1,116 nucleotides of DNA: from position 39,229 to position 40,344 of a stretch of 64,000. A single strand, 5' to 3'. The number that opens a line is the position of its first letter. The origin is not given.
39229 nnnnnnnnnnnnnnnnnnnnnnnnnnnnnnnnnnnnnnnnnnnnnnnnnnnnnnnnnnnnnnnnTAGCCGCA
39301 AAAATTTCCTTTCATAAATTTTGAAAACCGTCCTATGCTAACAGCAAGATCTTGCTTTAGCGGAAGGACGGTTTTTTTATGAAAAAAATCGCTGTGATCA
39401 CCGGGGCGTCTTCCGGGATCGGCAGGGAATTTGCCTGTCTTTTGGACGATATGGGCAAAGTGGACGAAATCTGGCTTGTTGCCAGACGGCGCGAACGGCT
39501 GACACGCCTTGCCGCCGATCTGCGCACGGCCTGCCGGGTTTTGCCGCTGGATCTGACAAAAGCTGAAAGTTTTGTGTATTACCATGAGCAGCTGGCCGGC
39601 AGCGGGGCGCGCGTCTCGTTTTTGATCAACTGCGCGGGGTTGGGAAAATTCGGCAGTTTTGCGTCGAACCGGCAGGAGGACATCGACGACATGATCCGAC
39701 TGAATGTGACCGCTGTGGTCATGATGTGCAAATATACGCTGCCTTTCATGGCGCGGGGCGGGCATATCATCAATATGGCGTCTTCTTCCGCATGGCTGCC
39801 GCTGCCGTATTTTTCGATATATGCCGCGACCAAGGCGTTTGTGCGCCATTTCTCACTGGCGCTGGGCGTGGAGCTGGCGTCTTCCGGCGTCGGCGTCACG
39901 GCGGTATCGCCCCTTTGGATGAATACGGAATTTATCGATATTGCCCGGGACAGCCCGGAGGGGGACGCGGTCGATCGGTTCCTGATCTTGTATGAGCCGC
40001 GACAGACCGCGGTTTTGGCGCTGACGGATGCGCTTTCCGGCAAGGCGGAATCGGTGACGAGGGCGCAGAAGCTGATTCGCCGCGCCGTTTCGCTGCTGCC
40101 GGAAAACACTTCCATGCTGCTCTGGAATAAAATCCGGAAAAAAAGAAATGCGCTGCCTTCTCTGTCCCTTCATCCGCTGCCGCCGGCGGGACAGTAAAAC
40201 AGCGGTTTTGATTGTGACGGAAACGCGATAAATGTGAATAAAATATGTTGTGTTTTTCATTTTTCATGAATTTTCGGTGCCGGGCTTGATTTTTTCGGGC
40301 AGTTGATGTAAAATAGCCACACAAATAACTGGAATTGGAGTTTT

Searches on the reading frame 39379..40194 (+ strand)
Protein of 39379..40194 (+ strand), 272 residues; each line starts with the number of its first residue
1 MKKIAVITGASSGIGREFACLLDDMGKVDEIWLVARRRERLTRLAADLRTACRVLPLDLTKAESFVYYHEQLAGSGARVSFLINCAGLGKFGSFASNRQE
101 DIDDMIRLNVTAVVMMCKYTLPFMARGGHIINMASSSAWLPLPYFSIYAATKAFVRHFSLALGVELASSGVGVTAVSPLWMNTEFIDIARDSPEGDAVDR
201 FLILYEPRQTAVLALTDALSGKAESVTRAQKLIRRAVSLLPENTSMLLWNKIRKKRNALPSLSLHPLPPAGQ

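Call 63: search_protein_families(library=pfam, proteins=[window:39379-40194:+], max_evalue=0.0001)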
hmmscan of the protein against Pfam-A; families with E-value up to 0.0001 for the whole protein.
window:39379-40194:+ (272 aa): 3 families
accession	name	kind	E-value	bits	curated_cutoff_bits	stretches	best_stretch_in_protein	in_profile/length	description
PF00106.31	adh_short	-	2e-37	129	26.6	1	3-185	1-186/195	short chain dehydrogenase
PF13561.12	adh_short_C2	-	3.9e-28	99.1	27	1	9-191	1-186/236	Enoyl-(Acyl carrier protein) reductase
PF08659.16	KR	-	5.1e-08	33.5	22.6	1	6-158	4-159/180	KR domain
